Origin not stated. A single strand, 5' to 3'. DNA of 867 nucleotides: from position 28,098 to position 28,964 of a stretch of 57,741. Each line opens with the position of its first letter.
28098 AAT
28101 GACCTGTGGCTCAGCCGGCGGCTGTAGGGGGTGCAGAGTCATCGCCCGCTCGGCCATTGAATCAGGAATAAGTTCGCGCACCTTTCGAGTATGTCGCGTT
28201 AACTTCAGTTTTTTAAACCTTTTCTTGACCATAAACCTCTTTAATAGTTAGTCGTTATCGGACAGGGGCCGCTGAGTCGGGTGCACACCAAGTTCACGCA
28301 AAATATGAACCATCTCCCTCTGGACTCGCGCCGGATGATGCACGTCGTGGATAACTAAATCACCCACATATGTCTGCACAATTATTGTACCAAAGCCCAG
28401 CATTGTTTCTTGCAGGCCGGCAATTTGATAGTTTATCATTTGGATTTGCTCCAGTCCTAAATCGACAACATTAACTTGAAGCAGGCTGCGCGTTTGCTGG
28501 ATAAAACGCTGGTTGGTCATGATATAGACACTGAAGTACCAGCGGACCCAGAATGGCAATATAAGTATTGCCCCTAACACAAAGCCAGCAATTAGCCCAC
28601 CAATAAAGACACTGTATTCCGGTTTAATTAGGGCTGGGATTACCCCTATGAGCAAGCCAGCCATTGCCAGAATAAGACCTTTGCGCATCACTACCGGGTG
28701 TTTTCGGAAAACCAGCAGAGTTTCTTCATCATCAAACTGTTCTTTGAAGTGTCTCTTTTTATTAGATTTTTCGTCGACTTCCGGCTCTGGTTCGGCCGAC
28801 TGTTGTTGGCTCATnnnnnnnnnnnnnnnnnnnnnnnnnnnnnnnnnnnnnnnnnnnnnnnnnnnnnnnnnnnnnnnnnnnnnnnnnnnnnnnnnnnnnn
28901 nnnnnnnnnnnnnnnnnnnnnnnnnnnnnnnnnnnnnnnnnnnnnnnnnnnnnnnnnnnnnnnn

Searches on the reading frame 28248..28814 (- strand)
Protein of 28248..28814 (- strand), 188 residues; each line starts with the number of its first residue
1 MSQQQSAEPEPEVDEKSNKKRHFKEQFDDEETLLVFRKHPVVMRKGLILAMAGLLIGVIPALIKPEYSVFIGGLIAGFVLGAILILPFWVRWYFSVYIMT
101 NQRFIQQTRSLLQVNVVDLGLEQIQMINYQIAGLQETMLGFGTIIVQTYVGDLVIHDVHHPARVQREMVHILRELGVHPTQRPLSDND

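Call 19: find_encoding_contigs(protein=window:28248-28814:-, flank=10000, max_places=10)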
Protein window:28248-28814:- (188 aa): 8 contigs read that carry it; 6 places shown.
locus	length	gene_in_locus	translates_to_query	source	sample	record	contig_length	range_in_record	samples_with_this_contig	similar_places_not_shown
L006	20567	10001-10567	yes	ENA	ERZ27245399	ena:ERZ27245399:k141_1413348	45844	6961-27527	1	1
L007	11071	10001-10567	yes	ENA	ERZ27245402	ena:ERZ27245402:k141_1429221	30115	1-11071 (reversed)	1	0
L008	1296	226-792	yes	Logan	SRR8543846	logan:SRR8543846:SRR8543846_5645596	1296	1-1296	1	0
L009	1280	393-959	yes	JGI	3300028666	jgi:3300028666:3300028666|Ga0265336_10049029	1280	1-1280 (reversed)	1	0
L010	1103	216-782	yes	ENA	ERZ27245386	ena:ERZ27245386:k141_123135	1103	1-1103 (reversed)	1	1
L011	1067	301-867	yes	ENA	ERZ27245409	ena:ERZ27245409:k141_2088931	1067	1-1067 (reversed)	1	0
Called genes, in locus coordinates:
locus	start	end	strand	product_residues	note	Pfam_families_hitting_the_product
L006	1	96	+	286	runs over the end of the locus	-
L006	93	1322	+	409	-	-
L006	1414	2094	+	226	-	-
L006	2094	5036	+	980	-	-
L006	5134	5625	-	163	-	-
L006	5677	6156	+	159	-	-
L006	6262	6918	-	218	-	-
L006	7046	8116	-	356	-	PF01083:Cutinase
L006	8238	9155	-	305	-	PF02899:Phage_int_SAM_1, PF13102:Phage_int_SAM_5, PF13495:Phage_int_SAM_4 (weak), PF00589:Phage_integrase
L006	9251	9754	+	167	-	PF00334:NDK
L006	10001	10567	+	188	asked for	-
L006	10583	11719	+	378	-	PF13623:SurA_N_2, PF13624:SurA_N_3, PF13145:Rotamase_2 (weak), PF13616:Rotamase_3, PF00639:Rotamase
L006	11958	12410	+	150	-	-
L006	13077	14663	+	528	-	-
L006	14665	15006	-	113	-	-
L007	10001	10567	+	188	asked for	-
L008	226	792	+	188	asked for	-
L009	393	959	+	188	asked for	-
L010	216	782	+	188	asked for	-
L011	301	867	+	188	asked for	-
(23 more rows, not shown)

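Call 20: find_homologous_proteins(query=window:28248-28814:-, max_evalue=0.00001)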
Query window:28248-28814:- (188 aa): 3294 proteins with E <= 0.00001 among 3775 candidates; the best 120 are listed.
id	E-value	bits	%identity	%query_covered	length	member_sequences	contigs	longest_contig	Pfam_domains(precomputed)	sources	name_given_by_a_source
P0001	4.4e-119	413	100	100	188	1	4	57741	-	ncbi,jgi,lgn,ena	-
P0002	7.7e-99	347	86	97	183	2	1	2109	-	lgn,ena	-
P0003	2.2e-98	345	89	89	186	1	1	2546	-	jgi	jgi:hypothetical protein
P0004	1.3e-96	340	85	97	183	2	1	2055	-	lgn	-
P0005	3.9e-96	338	84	97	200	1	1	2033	-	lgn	-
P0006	3.7e-95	335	82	99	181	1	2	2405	-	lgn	-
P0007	2.3e-94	332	85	90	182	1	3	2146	-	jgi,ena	-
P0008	2.6e-92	326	78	99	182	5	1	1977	-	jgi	jgi:hypothetical protein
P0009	3.7e-91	322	76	97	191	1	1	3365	-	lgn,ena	-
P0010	5.4e-91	321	76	99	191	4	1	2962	-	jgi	jgi:hypothetical protein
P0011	3.5e-89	315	74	97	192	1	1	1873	-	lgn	-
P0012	3.9e-89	315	72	99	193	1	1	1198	-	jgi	jgi:hypothetical protein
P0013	5.8e-89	315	75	97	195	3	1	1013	-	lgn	-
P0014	7.4e-89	314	75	95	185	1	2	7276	-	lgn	-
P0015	8.6e-89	314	71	100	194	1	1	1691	-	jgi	jgi:hypothetical protein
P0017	1.4e-88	313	71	99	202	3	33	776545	-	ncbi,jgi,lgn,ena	ncbi:MAG: PH domain-containing protein [Candidatus Saccharimonadales bacterium]|jgi:hypothetical pro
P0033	2.6e-87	309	71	99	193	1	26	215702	-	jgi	jgi:hypothetical protein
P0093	1.3e-84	301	73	97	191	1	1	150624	-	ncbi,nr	ncbi:PH domain-containing protein [Candidatus Saccharibacteria bacterium]|nr:PH domain-containing pr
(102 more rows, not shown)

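Call 21: find_encoding_contigs(protein=P0017, flank=10000, max_places=2)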
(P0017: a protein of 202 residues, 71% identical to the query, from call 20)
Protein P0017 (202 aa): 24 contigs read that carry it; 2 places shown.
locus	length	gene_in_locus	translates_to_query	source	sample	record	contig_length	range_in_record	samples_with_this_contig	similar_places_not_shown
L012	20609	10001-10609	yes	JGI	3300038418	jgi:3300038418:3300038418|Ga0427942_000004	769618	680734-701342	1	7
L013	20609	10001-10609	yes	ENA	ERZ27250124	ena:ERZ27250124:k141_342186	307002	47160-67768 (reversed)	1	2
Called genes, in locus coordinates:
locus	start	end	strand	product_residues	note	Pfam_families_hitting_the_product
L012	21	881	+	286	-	PF06750:A24_N_bact, PF01478:Peptidase_A24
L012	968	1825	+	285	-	-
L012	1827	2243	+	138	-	PF07963:N_methyl (weak)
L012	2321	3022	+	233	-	-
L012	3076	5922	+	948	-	-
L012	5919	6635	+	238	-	-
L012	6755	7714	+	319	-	-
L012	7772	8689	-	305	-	PF02899:Phage_int_SAM_1, PF13102:Phage_int_SAM_5, PF13495:Phage_int_SAM_4 (weak), PF00589:Phage_integrase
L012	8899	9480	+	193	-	PF00334:NDK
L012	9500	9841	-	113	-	PF01906:YbjQ_1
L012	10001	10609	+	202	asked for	-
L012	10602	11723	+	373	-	PF13623:SurA_N_2, PF13624:SurA_N_3, PF13145:Rotamase_2, PF00639:Rotamase, PF13616:Rotamase_3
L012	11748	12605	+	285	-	PF01522:Polysacc_deac_1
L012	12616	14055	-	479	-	PF00478:IMPDH, PF00571:CBS (faint), PF01070:FMN_dh (weak), PF03060:NMO (weak)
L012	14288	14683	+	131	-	-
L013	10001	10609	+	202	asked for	-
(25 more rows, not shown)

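Call 22: find_encoding_contigs(protein=P0033, flank=10000, max_places=2)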
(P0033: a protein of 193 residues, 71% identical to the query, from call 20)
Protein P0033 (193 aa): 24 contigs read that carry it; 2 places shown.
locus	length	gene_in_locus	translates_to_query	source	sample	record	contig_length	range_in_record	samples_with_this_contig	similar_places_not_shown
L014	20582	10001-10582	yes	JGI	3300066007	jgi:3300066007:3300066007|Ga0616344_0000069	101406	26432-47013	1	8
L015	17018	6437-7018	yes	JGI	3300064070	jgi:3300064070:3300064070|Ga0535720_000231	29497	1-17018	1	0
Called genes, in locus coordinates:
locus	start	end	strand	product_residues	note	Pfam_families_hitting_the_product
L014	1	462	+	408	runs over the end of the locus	PF28597:T2SSF_N, PF00482:T2SSF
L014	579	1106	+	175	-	PF07963:N_methyl (weak)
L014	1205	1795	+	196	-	PF07963:N_methyl (faint)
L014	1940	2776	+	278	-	PF06750:A24_N_bact, PF01478:Peptidase_A24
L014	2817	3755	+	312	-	-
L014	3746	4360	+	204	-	-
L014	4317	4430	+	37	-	-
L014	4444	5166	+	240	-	-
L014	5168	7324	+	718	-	-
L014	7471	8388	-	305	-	PF02899:Phage_int_SAM_1, PF13102:Phage_int_SAM_5, PF13495:Phage_int_SAM_4 (faint), PF00589:Phage_integrase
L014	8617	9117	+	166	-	PF00334:NDK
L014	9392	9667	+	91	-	-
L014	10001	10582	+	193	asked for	-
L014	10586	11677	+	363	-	PF13623:SurA_N_2, PF13624:SurA_N_3, PF05698:Trigger_C (weak), PF13616:Rotamase_3, PF00639:Rotamase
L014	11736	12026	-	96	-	-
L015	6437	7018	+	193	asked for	-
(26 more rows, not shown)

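Call 23: find_encoding_contigs(protein=P0093, flank=10000, max_places=2)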
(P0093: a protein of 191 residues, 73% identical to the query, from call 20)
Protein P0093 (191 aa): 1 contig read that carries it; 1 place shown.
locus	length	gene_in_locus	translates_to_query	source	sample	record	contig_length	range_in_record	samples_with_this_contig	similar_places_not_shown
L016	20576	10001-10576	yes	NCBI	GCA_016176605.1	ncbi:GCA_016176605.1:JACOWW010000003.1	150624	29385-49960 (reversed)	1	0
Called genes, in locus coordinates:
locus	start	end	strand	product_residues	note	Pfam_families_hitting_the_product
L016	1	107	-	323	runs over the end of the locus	PF01921:tRNA-synt_1f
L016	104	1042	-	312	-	PF01633:Choline_kinase (weak), PF01636:APH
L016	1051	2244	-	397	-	PF20706:GT4-conflict, PF13439:Glyco_transf_4, PF13579:Glyco_trans_4_4, PF00534:Glycos_transf_1, PF13692:Glyco_trans_1_4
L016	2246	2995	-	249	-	PF05175:MTS (weak), PF13489:Methyltransf_23, PF13847:Methyltransf_31 (weak), PF08241:Methyltransf_11, PF08242:Methyltransf_12, PF13649:Methyltransf_25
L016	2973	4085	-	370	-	PF00155:Aminotran_1_2 (weak), PF01041:DegT_DnrJ_EryC1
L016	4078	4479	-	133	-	-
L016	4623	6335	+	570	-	PF00005:ABC_tran (weak), PF02463:SMC_N (faint), PF13304:AAA_21 (faint), PF00005:ABC_tran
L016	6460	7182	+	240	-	PF13489:Methyltransf_23 (weak), PF13649:Methyltransf_25 (faint), PF08241:Methyltransf_11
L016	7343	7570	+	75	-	PF01402:RHH_1 (weak)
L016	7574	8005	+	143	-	PF13470:PIN_3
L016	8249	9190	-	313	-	PF02899:Phage_int_SAM_1, PF13102:Phage_int_SAM_5, PF13495:Phage_int_SAM_4 (weak), PF00589:Phage_integrase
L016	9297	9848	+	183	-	PF00334:NDK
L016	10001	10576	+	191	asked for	-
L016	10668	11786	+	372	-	PF13623:SurA_N_2 (weak), PF13624:SurA_N_3, PF13616:Rotamase_3 (weak), PF00639:Rotamase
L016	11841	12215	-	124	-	PF01850:PIN, PF13470:PIN_3 (weak)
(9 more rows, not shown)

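Call 26: find_encoding_contigs(protein=P0003, flank=3000, max_places=2)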
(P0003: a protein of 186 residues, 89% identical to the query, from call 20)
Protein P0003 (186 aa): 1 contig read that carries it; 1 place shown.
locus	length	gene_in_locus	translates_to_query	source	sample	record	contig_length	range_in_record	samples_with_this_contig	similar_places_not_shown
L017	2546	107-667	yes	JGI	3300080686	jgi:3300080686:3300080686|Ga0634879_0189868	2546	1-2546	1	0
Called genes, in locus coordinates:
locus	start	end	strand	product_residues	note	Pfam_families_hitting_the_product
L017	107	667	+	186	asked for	-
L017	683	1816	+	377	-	PF13623:SurA_N_2 (weak), PF13624:SurA_N_3, PF13145:Rotamase_2 (weak), PF13616:Rotamase_3, PF00639:Rotamase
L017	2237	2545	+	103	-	?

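Call 27: find_encoding_contigs(protein=P0006, flank=3000, max_places=2)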
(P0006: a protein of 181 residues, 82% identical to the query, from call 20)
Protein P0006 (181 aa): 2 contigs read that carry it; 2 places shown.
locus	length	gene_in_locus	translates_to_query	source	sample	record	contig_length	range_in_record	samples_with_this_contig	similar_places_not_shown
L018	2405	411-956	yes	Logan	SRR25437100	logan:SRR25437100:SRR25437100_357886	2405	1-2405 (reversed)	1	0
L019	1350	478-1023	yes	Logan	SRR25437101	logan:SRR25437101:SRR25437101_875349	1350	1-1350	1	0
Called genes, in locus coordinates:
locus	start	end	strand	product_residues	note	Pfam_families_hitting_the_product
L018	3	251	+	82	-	?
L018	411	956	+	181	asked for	-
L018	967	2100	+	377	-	PF13624:SurA_N_3, PF13145:Rotamase_2 (faint), PF13616:Rotamase_3, PF00639:Rotamase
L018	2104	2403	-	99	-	?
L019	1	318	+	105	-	?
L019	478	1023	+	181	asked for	-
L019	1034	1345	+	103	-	-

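Call 28: find_encoding_contigs(protein=P0009, flank=4000, max_places=2)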
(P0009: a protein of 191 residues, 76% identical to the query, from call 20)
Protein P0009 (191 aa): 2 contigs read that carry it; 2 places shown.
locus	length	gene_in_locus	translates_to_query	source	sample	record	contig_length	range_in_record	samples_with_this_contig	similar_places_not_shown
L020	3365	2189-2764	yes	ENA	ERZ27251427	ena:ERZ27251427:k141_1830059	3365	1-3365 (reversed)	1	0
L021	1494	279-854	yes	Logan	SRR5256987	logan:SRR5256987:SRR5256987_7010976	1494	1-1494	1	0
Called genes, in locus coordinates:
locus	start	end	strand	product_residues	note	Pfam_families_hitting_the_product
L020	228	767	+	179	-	PF00334:NDK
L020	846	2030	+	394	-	PF07690:MFS_1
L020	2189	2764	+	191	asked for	-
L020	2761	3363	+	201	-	?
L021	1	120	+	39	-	?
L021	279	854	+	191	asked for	-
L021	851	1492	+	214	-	?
